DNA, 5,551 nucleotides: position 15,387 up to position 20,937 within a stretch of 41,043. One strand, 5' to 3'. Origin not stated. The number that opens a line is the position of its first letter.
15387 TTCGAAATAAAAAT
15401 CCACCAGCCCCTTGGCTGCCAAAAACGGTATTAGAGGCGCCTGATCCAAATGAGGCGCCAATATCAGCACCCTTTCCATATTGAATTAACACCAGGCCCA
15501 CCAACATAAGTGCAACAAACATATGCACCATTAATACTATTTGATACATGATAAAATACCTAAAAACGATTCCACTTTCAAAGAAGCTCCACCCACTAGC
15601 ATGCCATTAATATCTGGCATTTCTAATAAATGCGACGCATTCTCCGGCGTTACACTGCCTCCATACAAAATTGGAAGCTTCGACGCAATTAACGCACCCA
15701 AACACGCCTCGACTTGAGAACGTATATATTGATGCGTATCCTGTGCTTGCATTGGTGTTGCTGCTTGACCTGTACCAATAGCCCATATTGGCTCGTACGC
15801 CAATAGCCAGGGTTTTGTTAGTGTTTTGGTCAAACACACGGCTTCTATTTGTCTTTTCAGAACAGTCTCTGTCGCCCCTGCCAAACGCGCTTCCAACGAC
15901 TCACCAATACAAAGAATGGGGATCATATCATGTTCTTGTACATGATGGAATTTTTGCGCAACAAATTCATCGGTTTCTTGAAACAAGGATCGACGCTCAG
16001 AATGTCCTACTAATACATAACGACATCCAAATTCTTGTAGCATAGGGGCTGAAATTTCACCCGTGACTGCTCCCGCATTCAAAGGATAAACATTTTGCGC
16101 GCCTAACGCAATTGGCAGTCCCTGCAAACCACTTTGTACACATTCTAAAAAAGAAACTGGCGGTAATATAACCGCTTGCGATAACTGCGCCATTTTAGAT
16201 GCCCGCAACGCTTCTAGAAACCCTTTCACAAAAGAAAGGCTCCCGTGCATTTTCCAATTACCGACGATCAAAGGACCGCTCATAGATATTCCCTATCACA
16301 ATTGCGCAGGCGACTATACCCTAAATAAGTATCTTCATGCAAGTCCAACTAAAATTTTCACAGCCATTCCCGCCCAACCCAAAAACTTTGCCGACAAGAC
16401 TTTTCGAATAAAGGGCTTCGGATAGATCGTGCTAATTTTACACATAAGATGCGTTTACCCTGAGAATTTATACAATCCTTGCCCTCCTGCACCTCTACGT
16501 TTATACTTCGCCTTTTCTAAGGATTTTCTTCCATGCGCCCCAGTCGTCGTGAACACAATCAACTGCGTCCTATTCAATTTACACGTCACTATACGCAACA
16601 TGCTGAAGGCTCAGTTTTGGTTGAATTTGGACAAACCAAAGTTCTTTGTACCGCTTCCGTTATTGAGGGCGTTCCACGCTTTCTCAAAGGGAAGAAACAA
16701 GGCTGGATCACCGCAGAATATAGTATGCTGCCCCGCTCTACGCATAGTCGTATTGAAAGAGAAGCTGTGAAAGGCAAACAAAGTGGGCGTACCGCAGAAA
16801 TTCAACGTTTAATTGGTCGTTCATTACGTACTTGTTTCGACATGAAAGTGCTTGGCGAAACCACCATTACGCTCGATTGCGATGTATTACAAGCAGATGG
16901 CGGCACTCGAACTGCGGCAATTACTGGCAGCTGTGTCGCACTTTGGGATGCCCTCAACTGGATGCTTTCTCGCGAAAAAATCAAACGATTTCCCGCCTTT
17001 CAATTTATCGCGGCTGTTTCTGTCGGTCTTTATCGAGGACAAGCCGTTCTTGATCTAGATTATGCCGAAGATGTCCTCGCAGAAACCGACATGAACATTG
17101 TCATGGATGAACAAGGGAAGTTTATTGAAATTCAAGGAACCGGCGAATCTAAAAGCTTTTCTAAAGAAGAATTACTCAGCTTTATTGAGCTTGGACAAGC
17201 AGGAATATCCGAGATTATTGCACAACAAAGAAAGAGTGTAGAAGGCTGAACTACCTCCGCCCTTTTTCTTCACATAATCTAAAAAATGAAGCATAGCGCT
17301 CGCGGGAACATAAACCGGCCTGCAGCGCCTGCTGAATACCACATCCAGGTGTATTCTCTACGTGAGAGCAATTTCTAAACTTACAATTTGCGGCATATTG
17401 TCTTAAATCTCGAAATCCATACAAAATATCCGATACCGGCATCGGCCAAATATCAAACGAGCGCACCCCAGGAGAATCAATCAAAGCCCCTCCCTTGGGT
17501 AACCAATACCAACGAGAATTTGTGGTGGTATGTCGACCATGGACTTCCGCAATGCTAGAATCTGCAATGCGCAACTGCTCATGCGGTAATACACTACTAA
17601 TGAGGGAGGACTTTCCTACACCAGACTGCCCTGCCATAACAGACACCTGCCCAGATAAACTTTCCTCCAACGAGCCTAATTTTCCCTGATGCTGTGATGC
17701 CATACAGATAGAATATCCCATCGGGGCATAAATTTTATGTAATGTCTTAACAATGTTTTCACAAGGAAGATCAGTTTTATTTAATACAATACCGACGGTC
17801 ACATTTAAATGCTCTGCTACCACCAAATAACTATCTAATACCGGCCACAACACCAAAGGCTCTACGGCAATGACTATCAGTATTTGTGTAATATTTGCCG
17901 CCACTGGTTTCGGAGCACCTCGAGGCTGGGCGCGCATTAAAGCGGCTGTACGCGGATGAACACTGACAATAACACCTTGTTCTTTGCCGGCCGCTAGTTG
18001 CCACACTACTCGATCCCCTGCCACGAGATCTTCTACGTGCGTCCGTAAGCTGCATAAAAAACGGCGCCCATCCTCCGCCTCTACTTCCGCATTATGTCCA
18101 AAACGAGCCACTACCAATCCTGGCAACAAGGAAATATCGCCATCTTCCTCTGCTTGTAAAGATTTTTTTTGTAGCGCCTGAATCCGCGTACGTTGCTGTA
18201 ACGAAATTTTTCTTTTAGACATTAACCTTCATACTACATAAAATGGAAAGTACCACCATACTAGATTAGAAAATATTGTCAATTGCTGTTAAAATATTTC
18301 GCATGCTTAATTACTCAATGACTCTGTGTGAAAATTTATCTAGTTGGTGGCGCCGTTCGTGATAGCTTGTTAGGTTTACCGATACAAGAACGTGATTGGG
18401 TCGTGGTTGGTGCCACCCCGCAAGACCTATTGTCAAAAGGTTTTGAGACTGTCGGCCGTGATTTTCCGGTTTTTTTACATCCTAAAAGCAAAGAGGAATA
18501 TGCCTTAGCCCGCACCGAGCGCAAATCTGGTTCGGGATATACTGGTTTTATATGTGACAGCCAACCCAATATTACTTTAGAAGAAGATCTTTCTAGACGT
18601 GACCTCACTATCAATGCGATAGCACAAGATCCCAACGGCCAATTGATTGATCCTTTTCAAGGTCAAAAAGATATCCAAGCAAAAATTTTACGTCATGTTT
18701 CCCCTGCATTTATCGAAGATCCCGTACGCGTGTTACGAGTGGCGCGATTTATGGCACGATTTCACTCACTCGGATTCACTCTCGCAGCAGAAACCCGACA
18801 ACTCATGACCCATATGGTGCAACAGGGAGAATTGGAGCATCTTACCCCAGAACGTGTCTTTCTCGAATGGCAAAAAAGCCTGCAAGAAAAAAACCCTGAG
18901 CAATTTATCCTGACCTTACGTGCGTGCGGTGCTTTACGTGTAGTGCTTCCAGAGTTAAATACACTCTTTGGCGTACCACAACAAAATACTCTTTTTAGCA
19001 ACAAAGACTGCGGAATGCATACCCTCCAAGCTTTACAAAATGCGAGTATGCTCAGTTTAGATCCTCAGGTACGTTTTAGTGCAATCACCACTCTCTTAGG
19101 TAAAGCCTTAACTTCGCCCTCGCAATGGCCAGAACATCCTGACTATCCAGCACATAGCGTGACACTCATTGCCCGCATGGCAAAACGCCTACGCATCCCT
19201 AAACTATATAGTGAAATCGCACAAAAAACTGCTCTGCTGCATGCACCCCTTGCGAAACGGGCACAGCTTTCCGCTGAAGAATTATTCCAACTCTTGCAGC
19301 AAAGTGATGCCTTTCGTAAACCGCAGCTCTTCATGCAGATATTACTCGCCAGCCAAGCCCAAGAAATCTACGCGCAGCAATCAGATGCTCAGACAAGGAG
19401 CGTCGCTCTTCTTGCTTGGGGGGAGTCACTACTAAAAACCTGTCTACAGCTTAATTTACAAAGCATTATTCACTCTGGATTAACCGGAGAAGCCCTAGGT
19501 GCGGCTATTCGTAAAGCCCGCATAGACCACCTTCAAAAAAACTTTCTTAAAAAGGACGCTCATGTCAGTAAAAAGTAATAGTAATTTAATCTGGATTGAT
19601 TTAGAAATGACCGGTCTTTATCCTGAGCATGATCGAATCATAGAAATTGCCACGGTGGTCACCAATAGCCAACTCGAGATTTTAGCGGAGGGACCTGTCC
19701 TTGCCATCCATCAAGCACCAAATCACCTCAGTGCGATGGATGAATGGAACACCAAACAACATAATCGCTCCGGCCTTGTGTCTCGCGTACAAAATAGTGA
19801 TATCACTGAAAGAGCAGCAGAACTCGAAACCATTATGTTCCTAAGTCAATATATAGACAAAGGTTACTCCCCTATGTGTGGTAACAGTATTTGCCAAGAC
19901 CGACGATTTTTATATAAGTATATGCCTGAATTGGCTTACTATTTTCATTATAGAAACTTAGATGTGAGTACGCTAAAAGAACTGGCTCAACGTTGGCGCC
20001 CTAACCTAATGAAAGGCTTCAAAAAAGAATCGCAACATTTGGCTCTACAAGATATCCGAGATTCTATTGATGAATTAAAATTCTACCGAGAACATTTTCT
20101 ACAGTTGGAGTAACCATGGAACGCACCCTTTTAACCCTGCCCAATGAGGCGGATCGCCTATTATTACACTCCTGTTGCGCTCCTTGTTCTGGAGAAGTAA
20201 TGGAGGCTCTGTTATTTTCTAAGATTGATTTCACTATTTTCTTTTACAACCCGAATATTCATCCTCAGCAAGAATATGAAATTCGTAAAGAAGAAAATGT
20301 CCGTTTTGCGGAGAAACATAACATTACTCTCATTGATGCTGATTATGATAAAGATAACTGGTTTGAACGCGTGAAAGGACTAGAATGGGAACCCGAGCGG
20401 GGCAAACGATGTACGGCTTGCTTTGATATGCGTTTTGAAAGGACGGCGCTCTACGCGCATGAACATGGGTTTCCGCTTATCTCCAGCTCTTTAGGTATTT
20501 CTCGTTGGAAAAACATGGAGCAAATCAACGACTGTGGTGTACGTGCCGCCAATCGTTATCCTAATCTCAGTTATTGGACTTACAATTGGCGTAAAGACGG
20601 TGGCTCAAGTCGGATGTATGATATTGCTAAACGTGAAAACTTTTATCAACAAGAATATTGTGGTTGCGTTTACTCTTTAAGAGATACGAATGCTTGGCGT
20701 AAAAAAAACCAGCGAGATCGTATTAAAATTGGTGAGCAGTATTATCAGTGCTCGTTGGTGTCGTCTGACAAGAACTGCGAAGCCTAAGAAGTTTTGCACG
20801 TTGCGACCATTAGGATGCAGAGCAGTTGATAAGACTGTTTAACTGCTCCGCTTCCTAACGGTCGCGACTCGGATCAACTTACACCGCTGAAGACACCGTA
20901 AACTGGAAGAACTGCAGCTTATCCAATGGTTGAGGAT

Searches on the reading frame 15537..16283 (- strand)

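Call 98: search_protein_families(library=pfam, proteins=[window:15537-16283:-], max_evalue=0.001)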
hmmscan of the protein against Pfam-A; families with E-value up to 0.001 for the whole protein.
window:15537-16283:- (248 aa): 1 family
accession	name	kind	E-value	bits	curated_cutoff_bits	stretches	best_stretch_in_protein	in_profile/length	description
PF00121.24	TIM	-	3.6e-84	282.6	20.1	1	4-245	1-243/245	Triosephosphate isomerase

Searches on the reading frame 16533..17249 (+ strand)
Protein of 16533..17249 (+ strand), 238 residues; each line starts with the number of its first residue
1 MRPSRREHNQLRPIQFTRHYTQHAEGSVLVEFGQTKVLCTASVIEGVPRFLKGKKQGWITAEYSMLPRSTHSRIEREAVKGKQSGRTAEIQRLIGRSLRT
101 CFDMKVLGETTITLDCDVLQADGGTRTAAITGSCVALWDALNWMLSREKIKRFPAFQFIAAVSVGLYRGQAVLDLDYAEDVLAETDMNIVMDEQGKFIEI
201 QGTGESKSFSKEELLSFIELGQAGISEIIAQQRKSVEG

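Call 33: list_cluster_members(proteins=[window:16533-17249:+, window:26330-26767:+, window:27245-28588:+, window:15537-16283:-, window:38784-39329:-, window:25090-25929:-])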
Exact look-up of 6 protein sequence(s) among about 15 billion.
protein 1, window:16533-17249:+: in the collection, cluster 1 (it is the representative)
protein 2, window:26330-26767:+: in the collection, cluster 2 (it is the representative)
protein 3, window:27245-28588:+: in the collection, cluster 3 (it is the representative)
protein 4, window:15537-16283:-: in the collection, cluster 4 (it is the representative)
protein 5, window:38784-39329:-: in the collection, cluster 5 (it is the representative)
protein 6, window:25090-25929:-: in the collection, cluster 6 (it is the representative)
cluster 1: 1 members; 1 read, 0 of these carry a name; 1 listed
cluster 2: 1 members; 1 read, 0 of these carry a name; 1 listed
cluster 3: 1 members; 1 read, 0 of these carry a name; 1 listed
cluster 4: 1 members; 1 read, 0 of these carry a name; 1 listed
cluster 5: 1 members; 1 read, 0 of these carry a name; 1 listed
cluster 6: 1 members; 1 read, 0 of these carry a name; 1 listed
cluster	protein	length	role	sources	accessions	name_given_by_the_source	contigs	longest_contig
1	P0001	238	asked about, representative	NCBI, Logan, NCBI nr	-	-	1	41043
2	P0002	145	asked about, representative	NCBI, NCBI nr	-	-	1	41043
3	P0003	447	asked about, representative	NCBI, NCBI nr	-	-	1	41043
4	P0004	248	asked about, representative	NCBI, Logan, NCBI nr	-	-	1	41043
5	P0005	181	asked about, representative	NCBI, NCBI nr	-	-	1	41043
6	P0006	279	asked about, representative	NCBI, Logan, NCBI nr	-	-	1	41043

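Call 98: search_protein_families(library=pfam, proteins=[window:16533-17249:+], max_evalue=0.001)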
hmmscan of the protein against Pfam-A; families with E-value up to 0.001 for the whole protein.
window:16533-17249:+ (238 aa): 2 families
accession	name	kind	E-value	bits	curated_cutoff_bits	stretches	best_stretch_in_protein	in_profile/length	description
PF01138.27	RNase_PH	-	1.1e-27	97.5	25.5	1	10-140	1-127/130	3' exoribonuclease family, domain 1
PF03725.20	RNase_PH_C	-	2.7e-14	53.3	20.8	1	158-223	2-66/67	3' exoribonuclease family, domain 2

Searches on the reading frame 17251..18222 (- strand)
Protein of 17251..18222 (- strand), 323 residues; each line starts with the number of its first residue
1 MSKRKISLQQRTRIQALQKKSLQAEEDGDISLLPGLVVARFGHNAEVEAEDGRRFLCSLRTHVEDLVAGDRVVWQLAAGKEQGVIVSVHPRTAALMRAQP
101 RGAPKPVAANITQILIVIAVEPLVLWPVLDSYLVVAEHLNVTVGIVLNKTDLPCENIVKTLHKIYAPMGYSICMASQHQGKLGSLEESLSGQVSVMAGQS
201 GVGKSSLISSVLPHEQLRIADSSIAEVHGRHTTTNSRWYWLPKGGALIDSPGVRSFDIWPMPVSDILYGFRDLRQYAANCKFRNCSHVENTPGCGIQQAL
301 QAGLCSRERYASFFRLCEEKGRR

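Call 100: search_protein_families(library=pfam, proteins=[window:17251-18222:-], max_evalue=0.00001)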
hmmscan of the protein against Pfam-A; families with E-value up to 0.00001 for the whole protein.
window:17251-18222:- (323 aa): 1 family
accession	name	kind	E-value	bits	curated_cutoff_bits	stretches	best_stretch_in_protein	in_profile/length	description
PF03193.22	RsgA_GTPase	-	1.7e-45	155.4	30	1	88-259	1-174/174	RsgA GTPase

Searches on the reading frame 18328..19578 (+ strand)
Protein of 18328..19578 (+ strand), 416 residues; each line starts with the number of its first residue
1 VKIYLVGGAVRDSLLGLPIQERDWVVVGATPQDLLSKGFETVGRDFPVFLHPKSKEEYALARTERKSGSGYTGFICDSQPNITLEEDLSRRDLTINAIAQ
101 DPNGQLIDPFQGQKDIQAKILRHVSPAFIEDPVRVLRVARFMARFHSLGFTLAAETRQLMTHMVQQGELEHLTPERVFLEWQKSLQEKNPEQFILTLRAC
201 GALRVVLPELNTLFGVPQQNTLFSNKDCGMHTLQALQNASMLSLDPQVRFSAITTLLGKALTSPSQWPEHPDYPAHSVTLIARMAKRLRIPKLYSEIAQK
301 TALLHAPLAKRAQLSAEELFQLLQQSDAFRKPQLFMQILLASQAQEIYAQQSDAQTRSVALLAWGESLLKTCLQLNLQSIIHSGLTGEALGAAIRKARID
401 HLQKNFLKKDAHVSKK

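Call 100: search_protein_families(library=pfam, proteins=[window:18328-19578:+], max_evalue=0.00001)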
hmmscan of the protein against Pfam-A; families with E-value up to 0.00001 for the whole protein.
window:18328-19578:+ (416 aa): 2 families
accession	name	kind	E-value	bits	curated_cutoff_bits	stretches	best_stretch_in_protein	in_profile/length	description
PF01743.26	PolyA_pol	-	3.1e-18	66.8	23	1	3-122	1-126/126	Poly A polymerase head domain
PF12627.12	PolyA_pol_RNAbd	-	2.4e-13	50.1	22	1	149-211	1-61/64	Probable RNA and SrmB- binding site of polymerase A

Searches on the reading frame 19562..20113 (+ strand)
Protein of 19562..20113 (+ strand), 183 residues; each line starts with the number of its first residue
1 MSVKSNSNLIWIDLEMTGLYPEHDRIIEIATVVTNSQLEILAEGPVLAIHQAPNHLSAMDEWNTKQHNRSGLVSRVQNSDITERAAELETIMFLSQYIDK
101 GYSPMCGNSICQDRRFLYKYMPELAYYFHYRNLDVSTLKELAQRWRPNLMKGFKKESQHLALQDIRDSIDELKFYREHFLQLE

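Call 100: search_protein_families(library=pfam, proteins=[window:19562-20113:+], max_evalue=0.00001)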
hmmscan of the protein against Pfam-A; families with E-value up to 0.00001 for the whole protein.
window:19562-20113:+ (183 aa): 1 family
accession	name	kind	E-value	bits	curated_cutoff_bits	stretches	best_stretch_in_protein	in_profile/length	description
PF00929.31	RNase_T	-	1.3e-33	117.3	24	1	10-171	1-163/164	Exonuclease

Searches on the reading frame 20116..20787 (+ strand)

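Call 100: search_protein_families(library=pfam, proteins=[window:20116-20787:+], max_evalue=0.00001)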
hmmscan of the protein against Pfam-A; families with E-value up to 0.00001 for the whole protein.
window:20116-20787:+ (223 aa): 1 family
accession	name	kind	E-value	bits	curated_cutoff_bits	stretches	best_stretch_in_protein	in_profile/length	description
PF02677.20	QueH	-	3.1e-65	220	23.5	1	15-189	1-174/175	Epoxyqueuosine reductase QueH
